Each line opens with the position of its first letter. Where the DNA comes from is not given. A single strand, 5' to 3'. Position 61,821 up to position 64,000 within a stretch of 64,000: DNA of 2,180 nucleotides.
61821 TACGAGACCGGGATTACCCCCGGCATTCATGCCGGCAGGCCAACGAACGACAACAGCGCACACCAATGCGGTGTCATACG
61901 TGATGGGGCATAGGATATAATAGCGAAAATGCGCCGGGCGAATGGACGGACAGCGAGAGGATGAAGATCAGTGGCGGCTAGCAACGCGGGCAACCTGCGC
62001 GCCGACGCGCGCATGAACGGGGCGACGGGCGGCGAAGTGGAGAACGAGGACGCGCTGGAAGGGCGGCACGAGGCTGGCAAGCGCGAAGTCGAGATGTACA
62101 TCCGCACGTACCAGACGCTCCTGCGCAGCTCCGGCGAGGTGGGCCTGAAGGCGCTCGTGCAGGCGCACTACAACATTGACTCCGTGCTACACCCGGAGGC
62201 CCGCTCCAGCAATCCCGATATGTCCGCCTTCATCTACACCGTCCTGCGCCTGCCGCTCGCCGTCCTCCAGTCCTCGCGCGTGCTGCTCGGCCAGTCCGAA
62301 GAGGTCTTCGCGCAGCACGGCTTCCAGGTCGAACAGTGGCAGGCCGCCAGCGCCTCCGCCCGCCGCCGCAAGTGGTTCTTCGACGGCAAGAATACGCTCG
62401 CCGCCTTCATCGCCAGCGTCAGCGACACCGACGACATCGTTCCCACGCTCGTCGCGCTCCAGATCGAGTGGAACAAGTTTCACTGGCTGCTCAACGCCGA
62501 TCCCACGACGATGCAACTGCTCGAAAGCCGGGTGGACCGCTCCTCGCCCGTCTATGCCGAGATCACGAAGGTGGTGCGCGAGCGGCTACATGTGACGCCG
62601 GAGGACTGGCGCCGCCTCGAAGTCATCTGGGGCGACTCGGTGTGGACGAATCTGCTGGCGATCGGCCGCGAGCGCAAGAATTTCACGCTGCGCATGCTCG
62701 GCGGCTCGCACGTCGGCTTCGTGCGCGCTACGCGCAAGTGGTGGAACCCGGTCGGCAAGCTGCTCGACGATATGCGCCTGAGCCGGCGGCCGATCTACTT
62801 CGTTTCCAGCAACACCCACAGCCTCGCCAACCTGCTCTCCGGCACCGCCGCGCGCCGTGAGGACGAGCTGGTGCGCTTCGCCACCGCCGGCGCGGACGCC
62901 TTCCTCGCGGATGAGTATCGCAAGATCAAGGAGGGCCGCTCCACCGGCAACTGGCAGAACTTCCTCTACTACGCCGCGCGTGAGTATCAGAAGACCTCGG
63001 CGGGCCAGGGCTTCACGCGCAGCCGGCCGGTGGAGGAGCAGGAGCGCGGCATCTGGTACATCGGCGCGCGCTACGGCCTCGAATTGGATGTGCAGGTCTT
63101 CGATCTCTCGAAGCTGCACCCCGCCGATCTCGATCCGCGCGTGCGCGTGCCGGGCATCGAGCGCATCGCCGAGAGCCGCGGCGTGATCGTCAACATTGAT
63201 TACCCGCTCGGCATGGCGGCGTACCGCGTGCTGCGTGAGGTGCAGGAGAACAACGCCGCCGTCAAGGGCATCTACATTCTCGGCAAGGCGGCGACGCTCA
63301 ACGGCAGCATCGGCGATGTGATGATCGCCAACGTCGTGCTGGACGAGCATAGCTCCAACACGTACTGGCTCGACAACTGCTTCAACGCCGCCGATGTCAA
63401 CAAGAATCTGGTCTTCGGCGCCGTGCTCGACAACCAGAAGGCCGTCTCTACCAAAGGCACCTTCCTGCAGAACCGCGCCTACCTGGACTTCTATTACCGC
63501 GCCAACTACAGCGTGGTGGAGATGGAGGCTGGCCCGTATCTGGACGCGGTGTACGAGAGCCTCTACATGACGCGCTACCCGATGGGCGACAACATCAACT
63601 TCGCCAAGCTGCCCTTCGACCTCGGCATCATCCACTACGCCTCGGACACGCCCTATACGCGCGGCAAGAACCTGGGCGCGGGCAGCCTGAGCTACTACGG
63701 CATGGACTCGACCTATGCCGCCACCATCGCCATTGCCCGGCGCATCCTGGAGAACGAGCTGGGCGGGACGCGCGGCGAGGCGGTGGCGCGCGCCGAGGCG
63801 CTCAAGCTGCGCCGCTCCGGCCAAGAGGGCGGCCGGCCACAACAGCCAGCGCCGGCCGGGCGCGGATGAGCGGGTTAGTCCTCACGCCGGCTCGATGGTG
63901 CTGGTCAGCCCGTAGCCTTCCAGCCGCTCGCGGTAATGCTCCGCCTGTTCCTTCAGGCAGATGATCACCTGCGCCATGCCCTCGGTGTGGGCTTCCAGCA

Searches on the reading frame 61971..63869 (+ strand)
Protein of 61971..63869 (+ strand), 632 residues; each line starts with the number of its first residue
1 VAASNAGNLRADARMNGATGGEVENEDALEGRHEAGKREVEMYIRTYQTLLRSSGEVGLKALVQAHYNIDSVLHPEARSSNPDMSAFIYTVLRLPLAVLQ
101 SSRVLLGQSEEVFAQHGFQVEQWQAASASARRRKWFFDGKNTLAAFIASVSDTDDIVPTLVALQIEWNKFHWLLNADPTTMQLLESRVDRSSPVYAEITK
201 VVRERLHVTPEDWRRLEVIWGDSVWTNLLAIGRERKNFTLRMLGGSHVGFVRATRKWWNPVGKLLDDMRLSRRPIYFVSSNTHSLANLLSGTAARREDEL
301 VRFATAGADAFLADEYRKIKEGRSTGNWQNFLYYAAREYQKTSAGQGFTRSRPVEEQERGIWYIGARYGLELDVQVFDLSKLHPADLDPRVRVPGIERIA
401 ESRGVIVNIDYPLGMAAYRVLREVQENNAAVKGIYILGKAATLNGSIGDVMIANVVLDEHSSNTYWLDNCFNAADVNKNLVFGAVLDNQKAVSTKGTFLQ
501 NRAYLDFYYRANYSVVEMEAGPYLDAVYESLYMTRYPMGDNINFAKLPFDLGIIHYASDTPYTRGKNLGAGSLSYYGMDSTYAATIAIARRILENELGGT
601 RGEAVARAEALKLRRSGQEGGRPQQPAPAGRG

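Call 81: find_homologous_proteins(query=window:61971-63869:+, max_evalue=1e-50)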
Query window:61971-63869:+ (632 aa): 7809 proteins with E <= 1e-50 among 8000 candidates; the best 120 are listed.
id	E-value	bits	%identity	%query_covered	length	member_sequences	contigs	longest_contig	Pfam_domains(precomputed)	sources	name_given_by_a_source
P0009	0.0e+0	1431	100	100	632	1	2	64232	PF21850.3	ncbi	-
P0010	0.0e+0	1430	100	100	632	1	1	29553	PF21850.3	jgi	jgi:hypothetical protein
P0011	0.0e+0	1416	98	100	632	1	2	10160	PF21850.3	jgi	jgi:uncharacterized protein DUF6909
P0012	0.0e+0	1245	88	98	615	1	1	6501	PF21850.3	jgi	jgi:hypothetical protein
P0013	0.0e+0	1241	86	100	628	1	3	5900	PF21850.3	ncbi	ncbi:MAG: DUF6909 family protein [Ktedonobacterales bacterium]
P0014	0.0e+0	1239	86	100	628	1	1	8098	PF21850.3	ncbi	ncbi:MAG: DUF6909 family protein [Ktedonobacterales bacterium]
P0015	0.0e+0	1237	87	98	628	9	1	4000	PF21850.3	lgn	-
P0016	0.0e+0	1236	87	97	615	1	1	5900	PF21850.3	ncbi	ncbi:MAG: DUF6909 family protein [Ktedonobacterales bacterium]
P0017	0.0e+0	1235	85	100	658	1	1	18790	PF21850.3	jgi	jgi:hypothetical protein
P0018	0.0e+0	1235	87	100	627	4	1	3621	PF21850.3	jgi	jgi:hypothetical protein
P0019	0.0e+0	1228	86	99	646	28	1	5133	PF21850.3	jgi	jgi:uncharacterized protein DUF6909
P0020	0.0e+0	1226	88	96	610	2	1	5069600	PF21850.3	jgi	jgi:hypothetical protein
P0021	0.0e+0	1226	86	98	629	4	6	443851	PF21850.3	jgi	-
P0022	0.0e+0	1224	86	100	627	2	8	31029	PF21850.3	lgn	-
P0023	0.0e+0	1223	85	99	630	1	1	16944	PF21850.3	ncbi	-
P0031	0.0e+0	1209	84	100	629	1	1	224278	PF21850.3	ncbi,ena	-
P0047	0.0e+0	1195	83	99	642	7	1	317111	PF21850.3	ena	-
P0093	0.0e+0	1028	75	91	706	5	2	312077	PF21850.3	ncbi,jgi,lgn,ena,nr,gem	ncbi:MAG TPA: hypothetical protein VKT82_23825 [Ktedonobacterales bacterium]|nr:hypothetical protein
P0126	1.0e-288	977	69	94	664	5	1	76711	PF21850.3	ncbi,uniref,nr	ncbi:DUF6909 family protein [Thermogemmatispora onikobensis]|uniref:DUF6909 family protein n=1 Tax=T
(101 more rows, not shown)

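Call 82: find_encoding_contigs(protein=P0020, flank=10000, max_places=2)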
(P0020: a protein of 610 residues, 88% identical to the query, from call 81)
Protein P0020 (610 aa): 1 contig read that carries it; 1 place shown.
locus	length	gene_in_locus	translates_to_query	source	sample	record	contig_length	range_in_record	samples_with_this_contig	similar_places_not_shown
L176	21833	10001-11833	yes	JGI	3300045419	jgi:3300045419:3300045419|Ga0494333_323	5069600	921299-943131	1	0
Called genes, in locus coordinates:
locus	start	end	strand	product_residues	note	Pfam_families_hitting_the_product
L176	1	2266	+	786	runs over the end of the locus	PF00488:MutS_V, PF20297:MSSS, PF01713:Smr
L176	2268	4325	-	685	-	PF00069:Pkinase, PF01636:APH (faint), PF07714:PK_Tyr_Ser-Thr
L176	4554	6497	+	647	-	PF00005:ABC_tran, PF13555:AAA_29 (faint), PF02463:SMC_N (faint), PF13191:AAA_16 (faint), PF16326:ABC_tran_CTD (weak), PF12848:ABC_tran_Xtn, PF00005:ABC_tran, PF16326:ABC_tran_CTD, +2 more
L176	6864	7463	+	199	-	-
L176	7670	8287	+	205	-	PF01121:CoaE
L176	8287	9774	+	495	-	PF00224:PK, PF02887:PK_C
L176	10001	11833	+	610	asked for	PF21850:DUF6909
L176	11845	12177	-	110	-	PF02617:ClpS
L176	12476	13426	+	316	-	PF00089:Trypsin, PF13365:Trypsin_2, PF00595:PDZ (weak), PF13180:PDZ_2, PF17820:PDZ_6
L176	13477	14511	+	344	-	PF00089:Trypsin (faint), PF13365:Trypsin_2, PF13180:PDZ_2, PF00595:PDZ (weak), PF17820:PDZ_6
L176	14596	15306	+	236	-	PF13384:HTH_23 (faint), PF00196:GerE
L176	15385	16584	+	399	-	PF00291:PALP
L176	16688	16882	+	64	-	-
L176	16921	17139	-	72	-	-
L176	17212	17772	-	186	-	PF02945:Endonuclease_7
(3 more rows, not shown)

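Call 83: find_encoding_contigs(protein=P0047, flank=10000, max_places=2)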
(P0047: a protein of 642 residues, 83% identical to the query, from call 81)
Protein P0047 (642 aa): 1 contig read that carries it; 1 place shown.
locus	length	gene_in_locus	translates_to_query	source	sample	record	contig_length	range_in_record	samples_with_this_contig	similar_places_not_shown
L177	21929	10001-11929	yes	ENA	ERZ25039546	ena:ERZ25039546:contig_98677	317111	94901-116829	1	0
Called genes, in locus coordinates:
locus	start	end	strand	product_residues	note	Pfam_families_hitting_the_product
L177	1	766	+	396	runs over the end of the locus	PF02595:Gly_kinase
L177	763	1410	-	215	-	PF01553:Acyltransferase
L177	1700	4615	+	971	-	PF00923:TAL_FSA, PF00342:PGI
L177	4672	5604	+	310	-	PF02826:2-Hacid_dh_C (weak), PF03446:NAD_binding_2, PF00393:6PGD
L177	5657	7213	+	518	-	PF00479:G6PD_N, PF02781:G6PD_C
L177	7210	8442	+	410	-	PF10128:OpcA_G6PD_assem, PF20171:OpcA_G6PD_C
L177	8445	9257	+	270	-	PF01182:Glucosamine_iso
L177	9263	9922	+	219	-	PF00834:Ribul_P_3_epim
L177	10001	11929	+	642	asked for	PF21850:DUF6909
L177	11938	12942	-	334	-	-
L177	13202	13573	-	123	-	-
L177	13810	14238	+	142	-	PF03652:RuvX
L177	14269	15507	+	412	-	PF02618:YceG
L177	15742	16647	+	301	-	PF02673:BacA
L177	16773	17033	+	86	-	-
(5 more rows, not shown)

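Call 84: find_encoding_contigs(protein=P0093, flank=10000, max_places=2)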
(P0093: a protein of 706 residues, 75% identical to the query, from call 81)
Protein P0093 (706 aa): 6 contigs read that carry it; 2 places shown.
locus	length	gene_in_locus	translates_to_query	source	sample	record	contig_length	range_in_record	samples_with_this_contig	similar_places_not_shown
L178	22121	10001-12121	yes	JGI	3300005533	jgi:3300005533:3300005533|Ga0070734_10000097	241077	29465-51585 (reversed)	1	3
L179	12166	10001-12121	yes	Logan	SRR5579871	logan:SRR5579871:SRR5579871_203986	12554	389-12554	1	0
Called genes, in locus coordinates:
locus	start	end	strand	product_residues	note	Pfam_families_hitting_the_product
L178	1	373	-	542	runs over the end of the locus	PF00118:Cpn60_TCP1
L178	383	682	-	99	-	PF00166:Cpn10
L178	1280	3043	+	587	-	PF00069:Pkinase, PF07714:PK_Tyr_Ser-Thr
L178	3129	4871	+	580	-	PF00069:Pkinase, PF07714:PK_Tyr_Ser-Thr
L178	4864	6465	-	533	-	PF00982:Glyco_transf_20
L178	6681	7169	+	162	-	PF00731:AIRC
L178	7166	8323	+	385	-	PF22660:RS_preATP-grasp-like, PF02222:ATP-grasp, PF17769:PurK_C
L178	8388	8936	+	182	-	PF00484:Pro_CA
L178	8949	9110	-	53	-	-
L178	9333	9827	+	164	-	PF11716:MDMPI_N (weak), PF12867:DinB_2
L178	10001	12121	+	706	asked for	PF21850:DUF6909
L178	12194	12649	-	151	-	PF00072:Response_reg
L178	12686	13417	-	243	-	PF13230:GATase_4, PF13522:GATase_6 (weak)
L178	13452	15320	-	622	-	PF09286:Pro-kuma_activ, PF00082:Peptidase_S8 (weak)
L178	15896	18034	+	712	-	PF13177:DNA_pol3_delta2, PF00004:AAA, PF13401:AAA_22 (faint), PF22608:DNAX_ATPase_lid, PF12169:DNA_pol3_gamma3, PF20964:DnaX_C (weak)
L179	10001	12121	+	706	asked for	PF21850:DUF6909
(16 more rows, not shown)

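Call 85: find_encoding_contigs(protein=P0126, flank=10000, max_places=2)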
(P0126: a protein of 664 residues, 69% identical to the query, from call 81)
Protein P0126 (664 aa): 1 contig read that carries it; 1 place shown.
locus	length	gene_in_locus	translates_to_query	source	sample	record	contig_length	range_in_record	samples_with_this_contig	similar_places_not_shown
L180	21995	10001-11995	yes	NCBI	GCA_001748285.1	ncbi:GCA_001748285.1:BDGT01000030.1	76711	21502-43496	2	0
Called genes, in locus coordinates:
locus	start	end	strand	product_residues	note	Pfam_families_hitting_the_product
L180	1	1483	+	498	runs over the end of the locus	PF03747:ADP_ribosyl_GH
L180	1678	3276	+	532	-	PF04240:Caroten_synth, PF01553:Acyltransferase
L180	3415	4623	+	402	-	PF13506:Glyco_transf_21, PF13641:Glyco_tranf_2_3, PF00535:Glycos_transf_2, PF10111:Glyco_tranf_2_2, PF13632:Glyco_trans_2_3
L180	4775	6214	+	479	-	PF13506:Glyco_transf_21, PF00535:Glycos_transf_2, PF10111:Glyco_tranf_2_2 (weak), PF13641:Glyco_tranf_2_3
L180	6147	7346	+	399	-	PF13506:Glyco_transf_21, PF00535:Glycos_transf_2, PF10111:Glyco_tranf_2_2 (weak), PF13641:Glyco_tranf_2_3, PF13632:Glyco_trans_2_3 (weak)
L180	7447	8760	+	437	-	-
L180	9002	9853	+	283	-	PF01555:N6_N4_Mtase, PF02475:TRM5-TYW2_MTfase (faint), PF03602:Cons_hypoth95 (weak), PF01555:N6_N4_Mtase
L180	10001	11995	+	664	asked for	PF21850:DUF6909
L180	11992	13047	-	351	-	PF00069:Pkinase, PF07714:PK_Tyr_Ser-Thr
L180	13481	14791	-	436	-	PF01882:DUF58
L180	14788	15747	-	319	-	PF00493:MCM (faint), PF20030:bpMoxR, PF01078:Mg_chelatase (faint), PF00004:AAA, PF07726:AAA_3, PF07728:AAA_5, PF17863:AAA_lid_2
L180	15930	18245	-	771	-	-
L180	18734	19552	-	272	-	-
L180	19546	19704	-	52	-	-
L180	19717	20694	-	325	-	PF01075:Glyco_transf_9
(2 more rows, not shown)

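Call 87: find_encoding_contigs(protein=P0021, flank=10000, max_places=2)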
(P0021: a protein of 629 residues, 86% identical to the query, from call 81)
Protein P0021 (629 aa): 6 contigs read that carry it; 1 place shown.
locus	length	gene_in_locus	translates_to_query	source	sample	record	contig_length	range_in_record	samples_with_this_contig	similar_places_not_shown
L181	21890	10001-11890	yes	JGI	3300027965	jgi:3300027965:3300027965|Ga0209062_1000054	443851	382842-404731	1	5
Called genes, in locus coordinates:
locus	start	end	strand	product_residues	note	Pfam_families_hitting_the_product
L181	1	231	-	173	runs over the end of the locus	PF09349:OHCU_decarbox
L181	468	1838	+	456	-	PF01979:Amidohydro_1, PF07969:Amidohydro_3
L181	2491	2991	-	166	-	PF01613:Flavin_Reduct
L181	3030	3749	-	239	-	-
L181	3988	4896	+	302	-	PF00296:Bac_luciferase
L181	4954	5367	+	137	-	PF01243:PNPOx_N, PF12900:Pyridox_ox_2 (weak)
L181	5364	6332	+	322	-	PF01933:CofD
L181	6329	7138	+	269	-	PF01983:CofC, PF12804:NTP_transf_3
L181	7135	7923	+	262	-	PF01996:F420_ligase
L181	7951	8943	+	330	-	PF00296:Bac_luciferase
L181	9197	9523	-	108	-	-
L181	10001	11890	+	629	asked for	PF21850:DUF6909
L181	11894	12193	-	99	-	-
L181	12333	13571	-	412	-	PF00817:IMS, PF21999:IMS_HHH_1, PF11799:IMS_C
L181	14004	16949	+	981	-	PF07517:SecA_DEAD, PF00270:DEAD (weak), PF01043:SecA_PP_bind, PF21090:P-loop_SecA, PF07516:SecA_SW, PF02810:SEC-C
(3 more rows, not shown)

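Call 88: find_encoding_contigs(protein=P0031, flank=10000, max_places=2)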
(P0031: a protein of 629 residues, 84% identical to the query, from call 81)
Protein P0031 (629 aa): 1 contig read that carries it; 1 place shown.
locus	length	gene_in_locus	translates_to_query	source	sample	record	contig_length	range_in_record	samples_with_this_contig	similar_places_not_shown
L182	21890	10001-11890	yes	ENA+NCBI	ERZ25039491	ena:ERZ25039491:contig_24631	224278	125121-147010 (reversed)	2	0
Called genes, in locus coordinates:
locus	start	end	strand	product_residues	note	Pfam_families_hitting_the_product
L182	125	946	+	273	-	-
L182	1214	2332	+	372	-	PF13727:CoA_binding_3 (weak)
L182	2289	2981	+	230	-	PF02397:Bac_transf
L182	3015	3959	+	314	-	PF00535:Glycos_transf_2, PF13641:Glyco_tranf_2_3, PF10111:Glyco_tranf_2_2 (faint), PF13632:Glyco_trans_2_3 (weak)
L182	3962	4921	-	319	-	PF00535:Glycos_transf_2, PF10111:Glyco_tranf_2_2, PF13641:Glyco_tranf_2_3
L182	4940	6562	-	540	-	PF01943:Polysacc_synt, PF13440:Polysacc_synt_3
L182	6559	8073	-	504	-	PF04932:Wzy_C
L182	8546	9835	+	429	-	-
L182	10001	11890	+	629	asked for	PF21850:DUF6909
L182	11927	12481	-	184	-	-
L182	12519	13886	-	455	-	PF13490:zf-HC2 (weak)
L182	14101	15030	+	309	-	-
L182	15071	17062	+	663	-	PF05378:Hydant_A_N, PF01968:Hydantoinase_A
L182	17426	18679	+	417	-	PF02538:Hydantoinase_B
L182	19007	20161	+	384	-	PF01008:IF-2B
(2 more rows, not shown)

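Call 89: find_encoding_contigs(protein=P0017, flank=10000, max_places=2)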
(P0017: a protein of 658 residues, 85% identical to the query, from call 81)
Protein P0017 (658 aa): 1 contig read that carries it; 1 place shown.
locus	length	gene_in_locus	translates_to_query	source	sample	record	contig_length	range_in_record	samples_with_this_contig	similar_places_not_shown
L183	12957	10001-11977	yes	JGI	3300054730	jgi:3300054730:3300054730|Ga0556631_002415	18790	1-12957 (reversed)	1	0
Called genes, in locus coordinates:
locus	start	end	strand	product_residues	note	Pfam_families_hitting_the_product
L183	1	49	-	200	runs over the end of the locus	-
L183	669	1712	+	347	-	PF00149:Metallophos (faint), PF12850:Metallophos_2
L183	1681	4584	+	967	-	PF00923:TAL_FSA, PF00342:PGI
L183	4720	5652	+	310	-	PF02826:2-Hacid_dh_C (weak), PF03446:NAD_binding_2, PF00393:6PGD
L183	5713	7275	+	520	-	PF00479:G6PD_N, PF02781:G6PD_C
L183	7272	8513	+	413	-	PF10128:OpcA_G6PD_assem, PF20171:OpcA_G6PD_C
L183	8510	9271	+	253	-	PF01182:Glucosamine_iso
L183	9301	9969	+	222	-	PF00834:Ribul_P_3_epim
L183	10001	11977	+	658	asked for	PF21850:DUF6909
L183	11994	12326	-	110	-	PF02617:ClpS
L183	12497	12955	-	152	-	?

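Call 91: find_encoding_contigs(protein=P0012, flank=6000, max_places=2)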
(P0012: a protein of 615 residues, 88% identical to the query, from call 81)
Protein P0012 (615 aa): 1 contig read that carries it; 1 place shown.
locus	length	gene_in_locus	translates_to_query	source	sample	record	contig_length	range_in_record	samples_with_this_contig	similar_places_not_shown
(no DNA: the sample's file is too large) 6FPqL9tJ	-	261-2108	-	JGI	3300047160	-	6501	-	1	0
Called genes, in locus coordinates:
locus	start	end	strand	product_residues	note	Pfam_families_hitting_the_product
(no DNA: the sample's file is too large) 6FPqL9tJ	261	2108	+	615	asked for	PF21850:DUF6909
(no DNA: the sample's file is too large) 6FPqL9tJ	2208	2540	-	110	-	PF02617:ClpS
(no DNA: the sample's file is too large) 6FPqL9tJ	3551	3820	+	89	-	-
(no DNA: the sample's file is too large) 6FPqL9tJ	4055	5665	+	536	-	PF03109:ABC1, PF01636:APH (weak), PF27536:UbiB_helical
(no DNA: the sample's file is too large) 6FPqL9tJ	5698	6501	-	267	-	?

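Call 92: find_encoding_contigs(protein=P0014, flank=6000, max_places=2)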
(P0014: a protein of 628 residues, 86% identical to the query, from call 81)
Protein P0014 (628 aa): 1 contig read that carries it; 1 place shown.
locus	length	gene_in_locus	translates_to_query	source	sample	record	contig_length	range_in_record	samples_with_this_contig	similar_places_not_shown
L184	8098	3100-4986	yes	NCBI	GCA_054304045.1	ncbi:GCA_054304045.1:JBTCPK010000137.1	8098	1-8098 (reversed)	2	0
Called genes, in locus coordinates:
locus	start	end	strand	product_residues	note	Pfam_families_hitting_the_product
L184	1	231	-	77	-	?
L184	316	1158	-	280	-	PF01145:Band_7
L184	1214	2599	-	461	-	PF25145:NfeD1b_N, PF24961:NfeD_membrane, PF01957:NfeD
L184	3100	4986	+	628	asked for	PF21850:DUF6909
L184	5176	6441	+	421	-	PF01011:PQQ (faint), PF13360:PQQ_2, PF13570:Beta-prop_ACSF4 (faint), PF25293:Beta-prop_EMC1_N (faint), PF13360:PQQ_2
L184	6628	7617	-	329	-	PF00903:Glyoxalase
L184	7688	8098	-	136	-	PF12802:MarR_2, PF01047:MarR, PF13412:HTH_24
